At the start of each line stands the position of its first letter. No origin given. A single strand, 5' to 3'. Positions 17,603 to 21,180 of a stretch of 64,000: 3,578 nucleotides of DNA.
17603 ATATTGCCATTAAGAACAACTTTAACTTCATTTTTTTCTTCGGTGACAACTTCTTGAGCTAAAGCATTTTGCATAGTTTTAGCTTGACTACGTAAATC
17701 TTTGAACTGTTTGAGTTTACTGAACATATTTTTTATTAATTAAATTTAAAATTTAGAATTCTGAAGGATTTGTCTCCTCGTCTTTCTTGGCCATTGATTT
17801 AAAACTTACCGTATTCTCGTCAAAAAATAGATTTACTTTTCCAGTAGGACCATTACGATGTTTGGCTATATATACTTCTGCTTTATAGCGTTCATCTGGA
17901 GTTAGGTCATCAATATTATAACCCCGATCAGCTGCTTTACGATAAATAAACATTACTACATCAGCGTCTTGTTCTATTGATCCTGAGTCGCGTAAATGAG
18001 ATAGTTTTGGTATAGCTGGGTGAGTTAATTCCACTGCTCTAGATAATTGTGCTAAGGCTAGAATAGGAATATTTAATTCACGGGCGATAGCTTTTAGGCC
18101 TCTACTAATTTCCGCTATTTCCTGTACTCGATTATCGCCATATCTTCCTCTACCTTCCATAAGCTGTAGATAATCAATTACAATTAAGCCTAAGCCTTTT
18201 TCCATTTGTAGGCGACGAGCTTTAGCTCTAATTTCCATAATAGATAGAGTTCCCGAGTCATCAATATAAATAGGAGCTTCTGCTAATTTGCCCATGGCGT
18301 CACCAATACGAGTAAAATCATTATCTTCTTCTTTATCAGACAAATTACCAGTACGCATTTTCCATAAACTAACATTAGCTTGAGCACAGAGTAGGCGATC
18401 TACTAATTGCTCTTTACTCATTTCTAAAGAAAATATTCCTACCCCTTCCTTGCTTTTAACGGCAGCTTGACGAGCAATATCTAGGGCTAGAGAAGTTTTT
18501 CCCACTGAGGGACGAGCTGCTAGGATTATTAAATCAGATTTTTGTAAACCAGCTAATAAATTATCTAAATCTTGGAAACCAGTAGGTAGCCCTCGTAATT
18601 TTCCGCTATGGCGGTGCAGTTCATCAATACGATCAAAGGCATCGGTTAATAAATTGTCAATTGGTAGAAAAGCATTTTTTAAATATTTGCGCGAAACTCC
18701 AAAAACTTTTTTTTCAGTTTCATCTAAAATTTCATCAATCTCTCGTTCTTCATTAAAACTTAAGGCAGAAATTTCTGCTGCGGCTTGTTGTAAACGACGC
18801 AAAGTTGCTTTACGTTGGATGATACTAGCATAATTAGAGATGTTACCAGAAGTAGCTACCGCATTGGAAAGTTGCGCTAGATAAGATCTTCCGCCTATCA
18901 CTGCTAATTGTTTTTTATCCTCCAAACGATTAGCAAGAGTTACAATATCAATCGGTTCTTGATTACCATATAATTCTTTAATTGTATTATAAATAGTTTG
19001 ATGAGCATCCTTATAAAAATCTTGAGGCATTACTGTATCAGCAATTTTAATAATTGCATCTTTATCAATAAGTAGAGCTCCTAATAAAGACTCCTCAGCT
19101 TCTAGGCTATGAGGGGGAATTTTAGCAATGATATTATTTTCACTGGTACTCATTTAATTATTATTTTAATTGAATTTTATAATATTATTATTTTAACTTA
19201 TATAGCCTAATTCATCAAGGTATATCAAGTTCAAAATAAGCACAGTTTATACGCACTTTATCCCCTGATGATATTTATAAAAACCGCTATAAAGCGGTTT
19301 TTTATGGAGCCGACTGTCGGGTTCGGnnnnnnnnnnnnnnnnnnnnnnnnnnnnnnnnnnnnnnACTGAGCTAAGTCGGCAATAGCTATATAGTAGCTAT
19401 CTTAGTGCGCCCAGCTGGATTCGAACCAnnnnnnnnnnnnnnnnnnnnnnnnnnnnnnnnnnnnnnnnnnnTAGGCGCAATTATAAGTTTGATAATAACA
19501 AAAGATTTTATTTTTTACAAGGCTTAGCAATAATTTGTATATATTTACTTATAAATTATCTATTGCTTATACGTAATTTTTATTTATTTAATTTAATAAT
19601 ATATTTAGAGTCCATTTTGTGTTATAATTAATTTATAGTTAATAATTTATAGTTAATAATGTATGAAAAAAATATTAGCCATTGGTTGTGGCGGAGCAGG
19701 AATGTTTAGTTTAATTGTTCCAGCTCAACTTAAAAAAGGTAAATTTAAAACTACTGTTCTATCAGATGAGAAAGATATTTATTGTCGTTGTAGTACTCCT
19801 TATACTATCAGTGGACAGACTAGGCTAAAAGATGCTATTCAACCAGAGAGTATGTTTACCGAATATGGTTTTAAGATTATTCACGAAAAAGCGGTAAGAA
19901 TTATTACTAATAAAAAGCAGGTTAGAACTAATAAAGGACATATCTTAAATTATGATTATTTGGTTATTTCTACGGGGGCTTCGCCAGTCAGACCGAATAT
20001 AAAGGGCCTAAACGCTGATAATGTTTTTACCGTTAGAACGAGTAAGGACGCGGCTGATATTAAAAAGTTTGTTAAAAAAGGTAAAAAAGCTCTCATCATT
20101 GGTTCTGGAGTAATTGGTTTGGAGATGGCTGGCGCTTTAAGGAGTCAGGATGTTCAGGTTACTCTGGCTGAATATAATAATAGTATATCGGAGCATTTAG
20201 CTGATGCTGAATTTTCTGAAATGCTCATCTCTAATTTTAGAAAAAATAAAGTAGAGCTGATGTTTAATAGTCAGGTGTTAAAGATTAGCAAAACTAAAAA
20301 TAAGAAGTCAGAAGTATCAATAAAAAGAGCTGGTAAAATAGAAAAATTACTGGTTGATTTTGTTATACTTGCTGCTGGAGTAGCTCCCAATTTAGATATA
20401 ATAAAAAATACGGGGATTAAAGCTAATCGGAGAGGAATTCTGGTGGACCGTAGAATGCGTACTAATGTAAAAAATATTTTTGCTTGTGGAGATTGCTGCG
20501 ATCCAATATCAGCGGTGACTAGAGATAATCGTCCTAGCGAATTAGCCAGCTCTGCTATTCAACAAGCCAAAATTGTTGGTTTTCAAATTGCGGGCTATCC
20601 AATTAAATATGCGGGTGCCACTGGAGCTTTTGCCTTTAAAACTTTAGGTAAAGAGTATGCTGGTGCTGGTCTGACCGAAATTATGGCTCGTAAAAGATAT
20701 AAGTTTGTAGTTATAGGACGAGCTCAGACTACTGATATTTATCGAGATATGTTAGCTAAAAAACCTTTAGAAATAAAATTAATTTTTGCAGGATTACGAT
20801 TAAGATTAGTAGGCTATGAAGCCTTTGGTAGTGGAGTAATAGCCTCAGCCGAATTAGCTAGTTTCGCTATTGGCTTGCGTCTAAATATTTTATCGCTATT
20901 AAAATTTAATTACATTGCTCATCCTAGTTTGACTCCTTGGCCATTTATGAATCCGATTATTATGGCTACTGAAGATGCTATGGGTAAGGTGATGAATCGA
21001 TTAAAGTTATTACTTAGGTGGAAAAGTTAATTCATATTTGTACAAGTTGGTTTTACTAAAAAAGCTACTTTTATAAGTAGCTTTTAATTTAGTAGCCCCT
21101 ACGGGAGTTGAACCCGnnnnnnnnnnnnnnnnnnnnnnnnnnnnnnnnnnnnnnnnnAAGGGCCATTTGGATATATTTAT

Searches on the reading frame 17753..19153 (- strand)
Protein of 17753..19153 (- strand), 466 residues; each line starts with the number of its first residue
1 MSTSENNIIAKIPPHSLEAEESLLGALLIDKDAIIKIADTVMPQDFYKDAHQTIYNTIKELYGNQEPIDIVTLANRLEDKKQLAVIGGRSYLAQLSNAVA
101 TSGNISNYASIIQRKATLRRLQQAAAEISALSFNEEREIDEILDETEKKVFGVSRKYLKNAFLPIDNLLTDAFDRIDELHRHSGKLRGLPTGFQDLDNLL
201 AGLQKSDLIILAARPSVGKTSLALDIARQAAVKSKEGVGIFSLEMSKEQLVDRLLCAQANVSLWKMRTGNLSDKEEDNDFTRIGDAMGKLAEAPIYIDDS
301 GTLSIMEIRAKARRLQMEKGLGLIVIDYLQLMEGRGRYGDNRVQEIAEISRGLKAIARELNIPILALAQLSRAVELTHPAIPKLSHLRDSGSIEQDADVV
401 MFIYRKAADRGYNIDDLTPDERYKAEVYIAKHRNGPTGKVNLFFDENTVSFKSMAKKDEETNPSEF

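Call 75: search_protein_families(library=pfam, proteins=[window:17753-19153:-], max_evalue=0.00001)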
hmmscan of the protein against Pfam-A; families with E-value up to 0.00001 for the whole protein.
window:17753-19153:- (466 aa): 3 families
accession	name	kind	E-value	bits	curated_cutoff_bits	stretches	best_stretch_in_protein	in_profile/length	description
PF03796.21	DnaB_C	-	2e-100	335.9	27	1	188-452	1-254/255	DnaB-like helicase C terminal domain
PF00772.26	DnaB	-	2.1e-34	118.1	23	1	13-113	2-102/103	DnaB-like helicase N terminal domain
PF13481.12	AAA_25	-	5.9e-14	52.6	27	1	188-370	14-190/195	AAA domain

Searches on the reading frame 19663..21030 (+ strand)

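Call 75: search_protein_families(library=pfam, proteins=[window:19663-21030:+], max_evalue=0.00001)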
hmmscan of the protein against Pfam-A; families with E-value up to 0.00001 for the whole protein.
window:19663-21030:+ (455 aa): 5 families
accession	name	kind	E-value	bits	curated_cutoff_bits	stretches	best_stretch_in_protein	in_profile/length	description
PF07992.20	Pyr_redox_2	-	1.5e-52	179.3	26.1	1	3-302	2-291/291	Pyridine nucleotide-disulphide oxidoreductase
PF00070.33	Pyr_redox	-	3.1e-16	60.1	22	1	142-220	1-79/82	Pyridine nucleotide-disulphide oxidoreductase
PF13738.12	Pyr_redox_3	-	1.1e-15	58.1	30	1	64-276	90-305/305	Pyridine nucleotide-disulphide oxidoreductase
PF01266.30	DAO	-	1e-06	29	27.9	0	178-241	145-205/353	FAD dependent oxidoreductase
PF02852.28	Pyr_redox_dim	-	4.3e-06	27.3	25.3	0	331-424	10-103/110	Pyridine nucleotide-disulphide oxidoreductase, dimerisation domain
